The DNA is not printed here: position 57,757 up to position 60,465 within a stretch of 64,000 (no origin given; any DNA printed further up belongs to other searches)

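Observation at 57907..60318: ACG-like receptor cyclase whose catalytic domain appears to have lost canonical class III catalytic residues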

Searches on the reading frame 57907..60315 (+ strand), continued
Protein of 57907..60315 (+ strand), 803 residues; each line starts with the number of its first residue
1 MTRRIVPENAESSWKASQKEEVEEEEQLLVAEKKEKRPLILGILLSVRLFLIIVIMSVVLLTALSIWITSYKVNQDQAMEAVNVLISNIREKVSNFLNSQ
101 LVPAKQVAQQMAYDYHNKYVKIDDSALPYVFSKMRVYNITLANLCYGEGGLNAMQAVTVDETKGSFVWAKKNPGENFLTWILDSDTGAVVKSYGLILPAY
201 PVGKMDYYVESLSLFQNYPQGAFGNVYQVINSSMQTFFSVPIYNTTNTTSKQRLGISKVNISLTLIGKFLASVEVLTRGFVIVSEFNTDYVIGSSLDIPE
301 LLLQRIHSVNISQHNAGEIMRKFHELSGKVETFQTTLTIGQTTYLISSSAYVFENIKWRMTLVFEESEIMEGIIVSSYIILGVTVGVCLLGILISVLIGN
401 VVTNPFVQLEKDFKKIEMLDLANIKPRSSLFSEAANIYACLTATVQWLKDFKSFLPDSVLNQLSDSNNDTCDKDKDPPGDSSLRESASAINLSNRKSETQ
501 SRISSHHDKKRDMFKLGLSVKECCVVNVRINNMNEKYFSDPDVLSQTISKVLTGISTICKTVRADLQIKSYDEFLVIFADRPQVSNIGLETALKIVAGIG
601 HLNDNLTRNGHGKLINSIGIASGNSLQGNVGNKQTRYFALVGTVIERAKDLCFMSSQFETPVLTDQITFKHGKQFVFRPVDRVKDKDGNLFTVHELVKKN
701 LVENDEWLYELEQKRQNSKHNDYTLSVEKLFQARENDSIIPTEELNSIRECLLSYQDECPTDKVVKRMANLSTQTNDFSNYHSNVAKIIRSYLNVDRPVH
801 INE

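Call 52: fold_search(model_id=the predicted structure, library=pdb)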
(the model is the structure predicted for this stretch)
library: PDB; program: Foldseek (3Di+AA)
matches with E <= 10: 1394; with E <= 0.001: 291
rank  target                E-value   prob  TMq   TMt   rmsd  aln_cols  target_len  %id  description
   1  6jt0_B                8.2e-11  1.00  0.19  0.26  30.4       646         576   11  Structure of human soluble guanylate cyclase in the unliganded state (released 2019-08-28)
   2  8hbf_B                1.3e-10  1.00  0.19  0.26  36.2       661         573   12  Structure of human soluble guanylate cyclase in the NO+Rio state at 3.1 angstrom (released 2023-04-19)
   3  6jt2_B                1.4e-10  1.00  0.19  0.25  36.4       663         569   12  Structure of human soluble guanylate cyclase in the NO activated state (released 2019-09-04)
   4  4p2f                  1.5e-10  1.00  0.20  0.75   3.7       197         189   16  Monomeric form of a single mutant (F363R) of Mycobacterial Adenylyl cyclase Rv1625c (released 2014-09-17)
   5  9a69_B                2.2e-10  1.00  0.23  0.27   9.8       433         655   10  Integrative model of MCPB-MCPC by crosslinking MS and deep learning (released 2024-09-18)
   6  4yut_A                3.0e-10  1.00  0.21  0.46  28.5       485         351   10  Crystal structure of photoactivated adenylyl cyclase of a cyanobacteriaOscillatoria acuminata in orthorhombic form (released 2016-06-01)
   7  4yus                  3.5e-10  1.00  0.21  0.46  28.8       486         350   10  Crystal structure of photoactivated adenylyl cyclase of a cyanobacteriaOscillatoria acuminata in hexagonal form (released 2016-06-01)
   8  6fht_A                3.9e-10  1.00  0.21  0.24  33.0       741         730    9  Crystal structure of an artificial phytochrome regulated adenylate/guanylate cyclase in its dark adapted Pr form (released 2018-04-18)
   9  3r5g_A                5.3e-10  1.00  0.21  0.81   2.6       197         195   17  Crystal structure of the adenylyl cyclase CyaB from P. aeruginosa (released 2012-01-11)
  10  2w01_B                5.6e-10  1.00  0.20  0.73   3.6       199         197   13  Crystal structure of the guanylyl cyclase Cya2 (released 2008-09-30)
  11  9a65_B                5.6e-10  1.00  0.31  0.37   7.9       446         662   11  Integrative model of YVAQ-MCPB by crosslinking MS and deep learning (released 2024-09-18)
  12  8qfi                  5.9e-10  1.00  0.21  0.49  28.4       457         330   10  Room temperature crystal structure of the Photoactivated Adenylate Cyclase OaPAC after blue light excitation at 1.8 us d (released 2023-11-01)
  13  2w01_C                6.2e-10  1.00  0.21  0.78   3.0       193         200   13  Crystal structure of the guanylyl cyclase Cya2 (released 2008-09-30)
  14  5m27_B                6.2e-10  1.00  0.21  0.47  29.4       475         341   10  Structure of a bacterial light-regulated adenylyl cylcase (released 2017-04-05)
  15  2w01_D                6.9e-10  1.00  0.21  0.77   3.4       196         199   13  Crystal structure of the guanylyl cyclase Cya2 (released 2008-09-30)
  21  3r5g_B                8.4e-10  1.00  0.21  0.81   2.7       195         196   16  Crystal structure of the adenylyl cyclase CyaB from P. aeruginosa (released 2012-01-11)
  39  6d8v                  1.7e-09  1.00  0.23  0.59   8.4       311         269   12  Methyl-accepting Chemotaxis protein X (released 2019-04-17)
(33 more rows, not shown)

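Call 61: search_protein_families(library=pfam, proteins=[P0074, P0069, P0087, P0013, P0028, P0055, P0100, P0126, P0150, P0124], max_evalue=0.01)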
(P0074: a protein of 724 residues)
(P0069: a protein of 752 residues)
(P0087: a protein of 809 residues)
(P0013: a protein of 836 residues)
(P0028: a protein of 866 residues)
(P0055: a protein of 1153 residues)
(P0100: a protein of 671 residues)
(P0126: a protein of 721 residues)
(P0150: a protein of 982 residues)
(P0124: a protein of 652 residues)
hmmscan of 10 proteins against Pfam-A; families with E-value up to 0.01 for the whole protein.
P0074 (724 aa): 3 families
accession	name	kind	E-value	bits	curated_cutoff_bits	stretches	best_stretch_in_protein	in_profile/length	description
PF00211.25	Guanylate_cyc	-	4.2e-27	95.4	21.9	1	461-638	6-177/183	Adenylate and Guanylate cyclase catalytic domain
PF02743.24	dCache_1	-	2.6e-08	34.1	45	1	142-336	77-236/240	Cache domain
PF22673.2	MCP-like_PDC_1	-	8.4e-05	23.4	27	1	140-210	27-95/113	Methyl-accepting chemotaxis protein-like, first PDC sensor domain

P0069 (752 aa): 2 families
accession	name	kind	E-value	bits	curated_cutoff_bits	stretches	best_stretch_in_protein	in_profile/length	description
PF00211.25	Guanylate_cyc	-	1e-24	87.6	21.9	1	491-672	7-181/183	Adenylate and Guanylate cyclase catalytic domain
PF02743.24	dCache_1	-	5.9e-07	29.7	45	1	179-372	77-239/240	Cache domain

P0087 (809 aa): 3 families
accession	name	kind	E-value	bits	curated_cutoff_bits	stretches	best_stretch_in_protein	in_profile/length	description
PF00211.25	Guanylate_cyc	-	4.9e-15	56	21.9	1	549-724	8-176/183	Adenylate and Guanylate cyclase catalytic domain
PF02743.24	dCache_1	-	3.5e-09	37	45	1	278-431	100-240/240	Cache domain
PF22673.2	MCP-like_PDC_1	-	3.2e-05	24.7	27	1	271-331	54-112/113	Methyl-accepting chemotaxis protein-like, first PDC sensor domain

P0013 (836 aa): 1 family
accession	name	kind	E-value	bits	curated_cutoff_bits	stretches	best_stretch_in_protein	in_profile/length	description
PF00211.25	Guanylate_cyc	-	2.4e-06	27.7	21.9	1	607-696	59-147/183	Adenylate and Guanylate cyclase catalytic domain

P0028 (866 aa): 1 family
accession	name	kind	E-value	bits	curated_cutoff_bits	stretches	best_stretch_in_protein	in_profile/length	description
PF02743.24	dCache_1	-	0.0075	16.3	45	0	187-309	50-190/240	Cache domain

P0055 (1153 aa): 6 families
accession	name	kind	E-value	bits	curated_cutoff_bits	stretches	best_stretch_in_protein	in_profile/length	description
PF12796.13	Ank_2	-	3.8e-31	107.9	27.3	4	99-167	23-90/90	Ankyrin repeats (3 copies)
PF00023.36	Ank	-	1.1e-23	82.4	21.1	4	137-167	2-32/33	Ankyrin repeat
PF13606.12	Ank_3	-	1e-17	62.6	22.3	0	201-226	2-26/30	Ankyrin repeat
PF13637.12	Ank_4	-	7.4e-17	61.5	22.7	2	108-145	1-38/50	Ankyrin repeats (many copies)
PF13857.12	Ank_5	-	2e-13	50.8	27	1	306-354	9-56/56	Ankyrin repeats (many copies)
PF02743.24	dCache_1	-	1.9e-06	28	45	1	554-712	95-237/240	Cache domain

P0100 (671 aa): 1 family
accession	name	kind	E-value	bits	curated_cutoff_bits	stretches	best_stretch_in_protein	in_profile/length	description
PF00211.25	Guanylate_cyc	-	5.1e-06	26.6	21.9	1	403-555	7-159/183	Adenylate and Guanylate cyclase catalytic domain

P0126 (721 aa): 2 families
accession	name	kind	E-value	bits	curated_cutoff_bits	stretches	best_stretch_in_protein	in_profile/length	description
PF00211.25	Guanylate_cyc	-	0.0015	18.6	21.9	1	464-576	8-119/183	Adenylate and Guanylate cyclase catalytic domain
PF02743.24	dCache_1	-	0.0067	16.4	45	0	101-209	88-185/240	Cache domain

P0150 (982 aa): 0 families

P0124 (652 aa): 1 family
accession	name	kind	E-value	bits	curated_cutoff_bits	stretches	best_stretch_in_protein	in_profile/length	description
PF00211.25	Guanylate_cyc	-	0.00014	21.9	21.9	1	395-524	6-132/183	Adenylate and Guanylate cyclase catalytic domain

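Call 66: list_cluster_members(proteins=[P0015, P0017, P0020, P0021, P0026, P0029, P0032, P0037, P0042, P0124])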
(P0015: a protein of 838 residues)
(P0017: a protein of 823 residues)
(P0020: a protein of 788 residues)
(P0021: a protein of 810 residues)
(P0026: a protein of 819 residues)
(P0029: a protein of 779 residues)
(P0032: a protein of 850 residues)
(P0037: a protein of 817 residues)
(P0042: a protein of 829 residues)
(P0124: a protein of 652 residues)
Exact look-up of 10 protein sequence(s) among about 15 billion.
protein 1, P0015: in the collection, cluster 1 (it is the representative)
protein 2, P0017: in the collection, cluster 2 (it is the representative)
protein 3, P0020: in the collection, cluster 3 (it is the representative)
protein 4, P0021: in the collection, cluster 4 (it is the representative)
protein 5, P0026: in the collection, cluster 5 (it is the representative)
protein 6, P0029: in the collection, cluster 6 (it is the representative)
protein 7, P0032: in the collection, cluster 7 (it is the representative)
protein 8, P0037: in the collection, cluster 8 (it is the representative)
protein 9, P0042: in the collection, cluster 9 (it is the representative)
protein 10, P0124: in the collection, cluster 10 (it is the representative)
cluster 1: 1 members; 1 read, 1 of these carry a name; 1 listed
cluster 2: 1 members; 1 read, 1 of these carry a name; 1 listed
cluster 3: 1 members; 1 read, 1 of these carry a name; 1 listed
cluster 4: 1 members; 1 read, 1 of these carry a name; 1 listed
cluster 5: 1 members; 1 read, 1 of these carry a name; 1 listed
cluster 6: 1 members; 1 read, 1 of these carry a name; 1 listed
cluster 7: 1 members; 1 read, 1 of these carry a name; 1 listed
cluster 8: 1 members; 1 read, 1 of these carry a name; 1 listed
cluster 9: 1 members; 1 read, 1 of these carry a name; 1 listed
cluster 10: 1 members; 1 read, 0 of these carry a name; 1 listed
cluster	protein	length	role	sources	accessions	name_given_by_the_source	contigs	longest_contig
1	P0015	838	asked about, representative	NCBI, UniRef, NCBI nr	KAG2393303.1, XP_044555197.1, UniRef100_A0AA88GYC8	hypothetical protein C9374_006834 [Naegleria lovaniensis] | Guanylate cyclase domain-containing protein n=1 Tax=Naegleria lovaniensis TaxID=51637 ... | uncharacterized protein C9374_006834 [Naegleria lovaniensis]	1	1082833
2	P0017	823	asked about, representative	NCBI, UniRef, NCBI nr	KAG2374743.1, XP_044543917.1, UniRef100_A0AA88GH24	hypothetical protein C9374_010487 [Naegleria lovaniensis] | Guanylate cyclase domain-containing protein n=1 Tax=Naegleria lovaniensis TaxID=51637 ... | uncharacterized protein C9374_010487 [Naegleria lovaniensis]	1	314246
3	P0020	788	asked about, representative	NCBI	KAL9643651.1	hypothetical protein ABK040_016103 [Willaertia magna]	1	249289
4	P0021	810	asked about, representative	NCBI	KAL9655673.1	hypothetical protein ABK040_002333 [Willaertia magna]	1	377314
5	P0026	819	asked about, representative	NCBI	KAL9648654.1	hypothetical protein ABK040_016284 [Willaertia magna]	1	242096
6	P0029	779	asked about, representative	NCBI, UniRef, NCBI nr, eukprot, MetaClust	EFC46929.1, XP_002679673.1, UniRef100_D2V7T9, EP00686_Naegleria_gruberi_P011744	predicted protein [Naegleria gruberi] | Predicted protein n=1 Tax=Naegleria gruberi TaxID=5762 RepID=D2V7T9_NAEGR | uncharacterized protein NAEGRDRAFT_64921 [Naegleria gruberi]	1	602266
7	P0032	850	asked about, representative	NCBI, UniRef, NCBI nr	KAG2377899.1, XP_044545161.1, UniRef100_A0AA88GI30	hypothetical protein C9374_008984 [Naegleria lovaniensis] | Guanylate cyclase domain-containing protein n=1 Tax=Naegleria lovaniensis TaxID=51637 ... | uncharacterized protein C9374_008984 [Naegleria lovaniensis]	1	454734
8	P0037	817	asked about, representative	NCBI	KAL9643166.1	hypothetical protein ABK040_001654 [Willaertia magna]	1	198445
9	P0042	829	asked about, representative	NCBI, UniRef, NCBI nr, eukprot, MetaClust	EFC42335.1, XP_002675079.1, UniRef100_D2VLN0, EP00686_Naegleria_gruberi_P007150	predicted protein [Naegleria gruberi] | Predicted protein n=1 Tax=Naegleria gruberi TaxID=5762 RepID=D2VLN0_NAEGR | uncharacterized protein NAEGRDRAFT_50581 [Naegleria gruberi]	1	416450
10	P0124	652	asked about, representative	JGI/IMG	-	-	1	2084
